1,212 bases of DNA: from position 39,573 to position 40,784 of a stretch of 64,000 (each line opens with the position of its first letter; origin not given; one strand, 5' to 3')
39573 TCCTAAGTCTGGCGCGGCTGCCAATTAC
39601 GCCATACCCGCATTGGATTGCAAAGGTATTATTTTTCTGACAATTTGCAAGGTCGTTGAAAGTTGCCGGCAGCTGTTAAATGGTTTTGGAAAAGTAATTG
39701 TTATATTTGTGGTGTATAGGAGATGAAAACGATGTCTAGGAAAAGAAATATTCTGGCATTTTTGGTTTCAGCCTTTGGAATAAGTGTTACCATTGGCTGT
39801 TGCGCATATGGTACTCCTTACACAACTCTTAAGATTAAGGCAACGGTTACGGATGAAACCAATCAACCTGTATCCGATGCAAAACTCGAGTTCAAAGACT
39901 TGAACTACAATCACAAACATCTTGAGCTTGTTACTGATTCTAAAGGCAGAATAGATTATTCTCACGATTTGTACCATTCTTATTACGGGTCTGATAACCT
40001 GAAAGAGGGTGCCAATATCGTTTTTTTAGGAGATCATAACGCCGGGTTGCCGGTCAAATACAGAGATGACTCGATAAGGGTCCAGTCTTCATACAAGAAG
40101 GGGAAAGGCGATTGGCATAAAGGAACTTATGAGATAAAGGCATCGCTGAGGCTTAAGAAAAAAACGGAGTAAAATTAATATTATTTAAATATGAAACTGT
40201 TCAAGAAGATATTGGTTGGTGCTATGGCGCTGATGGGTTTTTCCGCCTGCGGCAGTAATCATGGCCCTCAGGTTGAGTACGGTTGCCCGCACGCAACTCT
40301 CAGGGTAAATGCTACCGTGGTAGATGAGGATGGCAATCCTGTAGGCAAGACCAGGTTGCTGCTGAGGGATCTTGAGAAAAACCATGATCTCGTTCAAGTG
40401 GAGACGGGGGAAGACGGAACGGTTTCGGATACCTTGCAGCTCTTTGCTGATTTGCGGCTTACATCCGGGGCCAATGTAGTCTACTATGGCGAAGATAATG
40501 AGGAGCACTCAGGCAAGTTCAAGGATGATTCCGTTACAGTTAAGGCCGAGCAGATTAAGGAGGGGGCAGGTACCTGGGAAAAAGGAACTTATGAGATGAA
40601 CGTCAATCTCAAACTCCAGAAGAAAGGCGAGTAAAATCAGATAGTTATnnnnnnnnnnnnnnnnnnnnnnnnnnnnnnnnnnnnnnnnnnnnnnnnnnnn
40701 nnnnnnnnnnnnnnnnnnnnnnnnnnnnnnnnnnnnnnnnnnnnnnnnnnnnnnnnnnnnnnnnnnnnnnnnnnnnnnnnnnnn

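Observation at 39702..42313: Radical SAM/SPASM enzyme embedded among three paralogous small lipoproteins: candidate protein-maturation system of unknown chemistry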

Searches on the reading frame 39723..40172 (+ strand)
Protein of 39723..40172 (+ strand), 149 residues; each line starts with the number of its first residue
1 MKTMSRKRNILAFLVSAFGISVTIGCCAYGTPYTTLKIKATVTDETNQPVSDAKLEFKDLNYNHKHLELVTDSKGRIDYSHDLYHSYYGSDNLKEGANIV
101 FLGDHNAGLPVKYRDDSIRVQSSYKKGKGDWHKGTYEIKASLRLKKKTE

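Call 3: search_protein_families(library=ncbifam, proteins=[window:39723-40172:+], max_evalue=0.01)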
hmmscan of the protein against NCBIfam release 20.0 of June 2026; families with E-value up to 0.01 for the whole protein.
window:39723-40172:+ (149 aa): 1 family
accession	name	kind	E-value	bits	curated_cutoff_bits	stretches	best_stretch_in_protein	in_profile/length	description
TIGR04134.1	lipo_with_rSAM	hypoth_equivalog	1.7e-13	50.9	39.8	1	26-146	30-150/150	radical SAM-associated putative lipoprotein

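Call 4: search_protein_families(library=pfam, proteins=[window:39723-40172:+], max_evalue=0.01)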
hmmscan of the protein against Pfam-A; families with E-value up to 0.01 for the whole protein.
window:39723-40172:+ (149 aa): 2 families
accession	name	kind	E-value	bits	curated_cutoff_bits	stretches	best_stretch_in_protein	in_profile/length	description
PF02369.22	Big_1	-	0.0029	18.1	34.9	1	35-77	18-62/93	Bacterial Ig-like domain (group 1)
PF13620.12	CarboxypepD_reg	-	0.0087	16.8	32.3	0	38-76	2-39/82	Carboxypeptidase regulatory-like domain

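Call 62: search_protein_families(library=padloc, proteins=[window:39723-40169:+], max_evalue=0.001)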
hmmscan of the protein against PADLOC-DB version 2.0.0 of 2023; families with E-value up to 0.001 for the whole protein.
window:39723-40169:+ (149 aa): 0 families

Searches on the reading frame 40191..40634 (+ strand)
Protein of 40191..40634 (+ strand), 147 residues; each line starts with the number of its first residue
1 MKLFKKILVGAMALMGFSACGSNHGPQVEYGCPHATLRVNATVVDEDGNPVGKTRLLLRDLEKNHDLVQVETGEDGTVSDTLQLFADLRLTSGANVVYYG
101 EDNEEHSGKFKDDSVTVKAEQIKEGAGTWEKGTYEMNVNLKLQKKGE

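Call 3: search_protein_families(library=ncbifam, proteins=[window:40191-40634:+], max_evalue=0.01)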
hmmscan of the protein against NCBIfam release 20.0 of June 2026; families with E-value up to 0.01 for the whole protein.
window:40191-40634:+ (147 aa): 1 family
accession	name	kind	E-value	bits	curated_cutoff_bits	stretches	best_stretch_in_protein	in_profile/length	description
TIGR04134.1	lipo_with_rSAM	hypoth_equivalog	1.6e-20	73.6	39.8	1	2-144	4-150/150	radical SAM-associated putative lipoprotein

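Call 4: search_protein_families(library=pfam, proteins=[window:40191-40634:+], max_evalue=0.01)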
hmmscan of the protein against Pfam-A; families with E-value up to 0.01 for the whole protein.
window:40191-40634:+ (147 aa): 1 family
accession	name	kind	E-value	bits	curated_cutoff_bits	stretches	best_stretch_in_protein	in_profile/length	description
PF24107.1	DUF7382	-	0.0075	16.6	27.4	0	39-78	22-62/65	Domain of unknown function (DUF7382)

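Call 18: find_homologous_proteins(query=window:40191-40631:+, max_evalue=0.001)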
Query window:40191-40631:+ (147 aa): 14 proteins with E <= 0.001 among 22 candidates.
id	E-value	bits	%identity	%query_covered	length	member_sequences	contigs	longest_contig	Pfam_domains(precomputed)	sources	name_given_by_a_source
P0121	1.0e-88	313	96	100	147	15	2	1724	-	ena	-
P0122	1.1e-81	290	87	100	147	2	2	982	-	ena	-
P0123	2.7e-79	282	87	99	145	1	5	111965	-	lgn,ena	-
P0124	9.0e-78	277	84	100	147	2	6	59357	-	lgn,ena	-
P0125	2.4e-71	256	80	99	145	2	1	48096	-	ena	-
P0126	9.6e-70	251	78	100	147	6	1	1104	-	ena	-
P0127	6.7e-69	248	76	100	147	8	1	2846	-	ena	-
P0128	1.4e-44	170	59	99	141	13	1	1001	-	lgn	-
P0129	1.5e-41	160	54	97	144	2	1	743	-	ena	-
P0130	4.3e-38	149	70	70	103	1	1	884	-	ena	-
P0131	4.2e-37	145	53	97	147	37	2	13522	-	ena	-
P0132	1.3e-22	98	55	70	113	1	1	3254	-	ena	-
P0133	4.2e-18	84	82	33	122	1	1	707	-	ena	-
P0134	2.6e-9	55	34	98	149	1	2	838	-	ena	-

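Call 20: find_homologous_proteins(query=A2, max_evalue=0.001)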
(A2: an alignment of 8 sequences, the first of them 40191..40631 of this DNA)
Query A2 (8 sequences) (147 aa, profile of the alignment): 448 proteins with E <= 0.001 among 4504 candidates; the best 120 are listed.
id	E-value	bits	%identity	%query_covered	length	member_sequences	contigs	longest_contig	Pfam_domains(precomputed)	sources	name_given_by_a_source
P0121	1.9e-61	224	96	100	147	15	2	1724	-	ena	-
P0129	6.5e-59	216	54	97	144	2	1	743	-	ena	-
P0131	7.0e-59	216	53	97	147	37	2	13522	-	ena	-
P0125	1.3e-58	215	80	99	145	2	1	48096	-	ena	-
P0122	3.6e-58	214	87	100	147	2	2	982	-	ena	-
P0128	6.5e-58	213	59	99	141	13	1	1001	-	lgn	-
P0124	1.2e-57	212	84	100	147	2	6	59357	-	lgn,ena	-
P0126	3.0e-56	207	78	100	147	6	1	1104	-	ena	-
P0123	8.2e-56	206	87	99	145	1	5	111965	-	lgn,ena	-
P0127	9.0e-55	203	76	100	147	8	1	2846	-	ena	-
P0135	1.6e-53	199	34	100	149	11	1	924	-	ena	-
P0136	1.8e-50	189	32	82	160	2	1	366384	-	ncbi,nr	ncbi:MAG: radical SAM-associated putative lipoprotein [Bacteroidales bacterium]|nr:radical SAM-assoc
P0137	3.9e-47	178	30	99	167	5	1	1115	-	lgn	-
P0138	2.7e-46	175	34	100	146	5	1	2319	-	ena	-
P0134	5.2e-45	171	34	98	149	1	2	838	-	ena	-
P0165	6.8e-23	99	30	97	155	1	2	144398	-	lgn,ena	-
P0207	9.3e-21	92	26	99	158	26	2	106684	PF02369.23,PF13620.13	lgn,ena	-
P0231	2.8e-20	91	28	88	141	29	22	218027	PF13620.13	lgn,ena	-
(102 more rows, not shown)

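Call 31: predict_structure(alignment_id=A3)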
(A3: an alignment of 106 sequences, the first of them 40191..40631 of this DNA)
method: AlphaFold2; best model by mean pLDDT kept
length: 147 residues; sequences in the alignment: 106
mean_pLDDT: 87.8   pTM: 0.73
mean pLDDT of the five models: 87.8, 87.1, 85.2, 84.6, 83.2
residues with pLDDT >= 90: 107; 70-90: 11; 50-70: 28; < 50: 1
segments of 3 or more residues with pLDDT < 50: none
pLDDT, mean of each block of 10 residues (from residue 1): 64 58 59 94 97 97 93 97 92 97 92 97 94 98 87
secondary structure, 60 per line:
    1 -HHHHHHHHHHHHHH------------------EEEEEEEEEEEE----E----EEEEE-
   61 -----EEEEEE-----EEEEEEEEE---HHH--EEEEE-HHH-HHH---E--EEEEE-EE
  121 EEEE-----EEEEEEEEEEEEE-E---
elements in order: H2-15 E34-45 E55-59 E66-71 E77-85 E94-98 E113-117 E119-124 E130-142

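Call 35: fold_search(model_id=the predicted structure, library=pdb)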
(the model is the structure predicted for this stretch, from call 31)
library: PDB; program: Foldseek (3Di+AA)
matches with E <= 10: 1114; with E <= 0.001: 5
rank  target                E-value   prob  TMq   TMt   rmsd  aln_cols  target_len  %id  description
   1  9uvm                  2.2e-04  1.00  0.33  0.13  14.5       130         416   12  The SeMet pili protein of Streptococcus Sanguinis (released 2026-01-21)
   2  9hfj                  2.7e-04  1.00  0.41  0.69   5.6       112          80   18  Crystal structure of the NTE domain of SusCdex (BT3090) dextran transporter (released 2025-11-26)
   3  8wgg                  3.6e-04  1.00  0.41  0.17   7.8       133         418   12  Crystal structure of basal pilin PilB from Streptococcus sanguinis (released 2025-03-26)
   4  8wg6                  4.6e-04  1.00  0.33  0.13  14.5       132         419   11  Crystal structure of major pilin PilB from Streptococcus sanguinis - SeMet derivative (released 2025-03-26)
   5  9vqn                  4.8e-04  1.00  0.38  0.16   7.9       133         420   11  Crystal structure of Se-Met SSA1633 from Streptococcus sanguinis (Phase determination model) (released 2026-01-21)
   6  2x5p                  1.3e-03  1.00  0.39  0.53   9.0       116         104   12  Crystal structure of the Streptococcus pyogenes fibronectin binding protein Fbab-B (released 2010-09-01)
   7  2boy_E                1.3e-03  1.00  0.44  0.28  21.4       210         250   12  Crystal structure of 3-ChloroCatechol 1,2-Dioxygenase from Rhodococcus Opacus 1CP (released 2006-08-24)
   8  8wxd_A                1.4e-03  0.95  0.28  0.12  14.7       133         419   11  Crystal Structure of shaft pilin PilA from Streptococcus sanguinis (released 2025-05-07)
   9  6zc1                  1.4e-03  0.87  0.25  0.27  11.8       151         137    8  Crystal structure of RahU protein from Pseudomonas aeruginosa (released 2021-04-07)
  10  2boy_B                1.6e-03  1.00  0.46  0.28  21.8       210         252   13  Crystal structure of 3-ChloroCatechol 1,2-Dioxygenase from Rhodococcus Opacus 1CP (released 2006-08-24)
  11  6m7c                  1.6e-03  0.96  0.29  0.18  15.1       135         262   10  Crystal structure of C-terminal fragment of pilus adhesin SpaC from Lactobacillus rhamnosus GG (released 2020-07-29)
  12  2azq                  1.7e-03  1.00  0.45  0.24  25.4       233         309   10  Crystal Structure of Catechol 1,2-Dioxygenase from Pseudomonas arvilla C-1 (released 2005-10-04)
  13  2boy_A                1.9e-03  1.00  0.45  0.28  21.6       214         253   11  Crystal structure of 3-ChloroCatechol 1,2-Dioxygenase from Rhodococcus Opacus 1CP (released 2006-08-24)
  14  3e8v                  2.1e-03  1.00  0.35  0.58   6.1       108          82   14  Crystal structure of a possible transglutaminase-family protein proteolytic fragment from Bacteroides fragilis (released 2008-09-02)
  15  2boy_F                2.2e-03  1.00  0.45  0.28  21.2       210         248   12  Crystal structure of 3-ChloroCatechol 1,2-Dioxygenase from Rhodococcus Opacus 1CP (released 2006-08-24)
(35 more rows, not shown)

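Call 38: find_encoding_contigs(protein=P0231, flank=3000, max_places=3)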
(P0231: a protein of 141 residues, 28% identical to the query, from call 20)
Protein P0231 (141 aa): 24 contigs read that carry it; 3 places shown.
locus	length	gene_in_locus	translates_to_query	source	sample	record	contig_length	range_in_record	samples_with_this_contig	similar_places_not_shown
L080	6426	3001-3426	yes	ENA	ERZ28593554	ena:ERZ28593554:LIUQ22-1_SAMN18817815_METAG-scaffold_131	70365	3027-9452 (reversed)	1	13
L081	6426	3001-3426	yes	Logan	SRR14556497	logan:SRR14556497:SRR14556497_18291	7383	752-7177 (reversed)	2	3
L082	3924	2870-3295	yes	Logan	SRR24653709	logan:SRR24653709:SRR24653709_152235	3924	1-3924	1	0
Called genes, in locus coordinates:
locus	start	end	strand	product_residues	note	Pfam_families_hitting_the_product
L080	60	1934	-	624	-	PF13328:HD_4, PF01966:HD (weak), PF04607:RelA_SpoT, PF02824:TGS, PF28438:RelA_RIS (weak), PF13291:ACT_4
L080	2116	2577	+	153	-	-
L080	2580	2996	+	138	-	-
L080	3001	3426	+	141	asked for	PF13620:CarboxypepD_reg (weak)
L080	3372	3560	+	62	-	-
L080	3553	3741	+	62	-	-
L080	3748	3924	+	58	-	-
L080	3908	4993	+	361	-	PF04055:Radical_SAM, PF13186:SPASM (weak)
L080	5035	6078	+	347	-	PF00586:AIRS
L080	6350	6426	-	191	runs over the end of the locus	PF00406:ADK, PF13238:AAA_18, PF13521:AAA_28 (weak), PF13671:AAA_33, PF02223:Thymidylate_kin (faint), PF13207:AAA_17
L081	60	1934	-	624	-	PF13328:HD_4, PF01966:HD (weak), PF04607:RelA_SpoT, PF02824:TGS, PF28438:RelA_RIS (weak), PF13291:ACT_4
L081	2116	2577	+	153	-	-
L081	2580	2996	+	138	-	-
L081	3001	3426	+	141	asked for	PF13620:CarboxypepD_reg (weak)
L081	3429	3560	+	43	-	-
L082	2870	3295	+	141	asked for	PF13620:CarboxypepD_reg (weak)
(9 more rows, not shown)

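Call 39: find_encoding_contigs(protein=P0165, flank=3000, max_places=3)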
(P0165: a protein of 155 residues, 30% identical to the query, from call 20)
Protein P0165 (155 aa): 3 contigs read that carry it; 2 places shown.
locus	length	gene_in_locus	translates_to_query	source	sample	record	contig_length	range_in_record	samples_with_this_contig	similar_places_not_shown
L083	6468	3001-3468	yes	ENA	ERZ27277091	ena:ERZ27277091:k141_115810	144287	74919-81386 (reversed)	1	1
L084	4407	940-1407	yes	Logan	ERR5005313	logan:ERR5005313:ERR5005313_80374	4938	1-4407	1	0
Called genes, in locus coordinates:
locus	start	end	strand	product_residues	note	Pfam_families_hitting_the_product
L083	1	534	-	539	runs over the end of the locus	PF13374:TPR_10 (faint), PF00515:TPR_1 (weak), PF07719:TPR_2 (weak), PF13181:TPR_8 (faint), PF13424:TPR_12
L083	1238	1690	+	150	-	-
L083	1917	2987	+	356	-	PF04055:Radical_SAM, PF13186:SPASM (weak)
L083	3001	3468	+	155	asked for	-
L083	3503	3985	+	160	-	PF13620:CarboxypepD_reg (weak)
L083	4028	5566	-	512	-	PF05362:Lon_C (weak), PF13541:ChlI, PF00493:MCM (faint), PF01078:Mg_chelatase, PF07728:AAA_5, PF13335:Mg_chelatase_C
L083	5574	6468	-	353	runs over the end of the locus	PF14289:DUF4369, PF00578:AhpC-TSA (weak), PF13905:Thioredoxin_8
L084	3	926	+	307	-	?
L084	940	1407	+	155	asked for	-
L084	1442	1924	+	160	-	PF13620:CarboxypepD_reg (weak)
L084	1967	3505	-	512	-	PF05362:Lon_C (weak), PF13541:ChlI, PF00493:MCM (faint), PF01078:Mg_chelatase, PF07728:AAA_5, PF13335:Mg_chelatase_C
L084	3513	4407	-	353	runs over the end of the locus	PF14289:DUF4369, PF00578:AhpC-TSA (weak), PF13905:Thioredoxin_8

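Call 40: find_encoding_contigs(protein=P0207, flank=3000, max_places=3)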
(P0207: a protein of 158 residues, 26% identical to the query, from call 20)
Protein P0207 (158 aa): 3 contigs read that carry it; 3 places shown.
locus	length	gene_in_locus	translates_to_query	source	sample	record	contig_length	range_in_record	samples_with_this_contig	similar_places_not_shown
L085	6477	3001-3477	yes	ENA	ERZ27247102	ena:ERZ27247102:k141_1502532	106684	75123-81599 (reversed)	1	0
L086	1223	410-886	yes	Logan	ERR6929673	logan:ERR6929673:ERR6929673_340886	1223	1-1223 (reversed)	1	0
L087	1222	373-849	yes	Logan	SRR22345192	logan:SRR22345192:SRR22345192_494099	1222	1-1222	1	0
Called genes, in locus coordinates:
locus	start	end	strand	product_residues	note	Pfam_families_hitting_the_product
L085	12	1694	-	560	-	PF02838:Glyco_hydro_20b, PF00728:Glyco_hydro_20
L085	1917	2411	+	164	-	PF13620:CarboxypepD_reg (faint)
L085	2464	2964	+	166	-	PF02369:Big_1 (weak), PF13620:CarboxypepD_reg (weak)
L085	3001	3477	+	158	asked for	PF02369:Big_1 (weak), PF13620:CarboxypepD_reg (weak)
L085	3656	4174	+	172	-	PF02369:Big_1 (weak), PF13620:CarboxypepD_reg (weak)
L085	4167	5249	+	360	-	PF04055:Radical_SAM, PF13186:SPASM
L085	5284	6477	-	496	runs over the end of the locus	PF00999:Na_H_Exchanger, PF02080:TrkA_C (weak)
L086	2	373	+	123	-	?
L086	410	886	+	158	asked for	PF02369:Big_1 (weak), PF13620:CarboxypepD_reg (weak)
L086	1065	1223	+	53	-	?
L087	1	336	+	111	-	?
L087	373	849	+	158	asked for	PF02369:Big_1 (weak), PF13620:CarboxypepD_reg (weak)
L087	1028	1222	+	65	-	?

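Call 61: search_protein_representatives(alignment_id=A3)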
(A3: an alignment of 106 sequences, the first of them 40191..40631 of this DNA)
Query: 106 sequences, 153 profile positions. Proteins with E-value up to 0.001 (for the whole library): 16103; up to 1e-10: 3632; up to 1e-30: 199. The best 150 are listed.
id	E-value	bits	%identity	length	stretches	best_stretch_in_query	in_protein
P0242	4.4e-74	263.7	-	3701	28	41-85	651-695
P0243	3.9e-73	260.6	-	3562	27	41-94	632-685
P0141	1.9e-65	235.7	-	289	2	1-151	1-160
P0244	1.2e-60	220.0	-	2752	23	43-93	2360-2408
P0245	3.6e-56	205.6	-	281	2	1-151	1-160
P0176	1.3e-52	194.0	-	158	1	1-152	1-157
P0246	2.0e-52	193.4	-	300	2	2-150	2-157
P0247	5.1e-52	192.1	-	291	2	1-150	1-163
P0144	7.4e-52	191.6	-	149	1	1-152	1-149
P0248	8.0e-49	181.7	-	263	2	16-142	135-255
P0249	5.2e-48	179.1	-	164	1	1-152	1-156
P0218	5.1e-47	175.8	-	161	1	1-152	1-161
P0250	2.8e-46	173.4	-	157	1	1-152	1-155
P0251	7.0e-46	172.2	-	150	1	1-152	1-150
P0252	1.5e-45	171.1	-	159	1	1-152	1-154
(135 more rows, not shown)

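Call 62: search_protein_families(library=padloc, proteins=[window:40191-40631:+], max_evalue=0.001)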
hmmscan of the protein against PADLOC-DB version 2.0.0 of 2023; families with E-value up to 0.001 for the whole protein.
window:40191-40631:+ (147 aa): 0 families
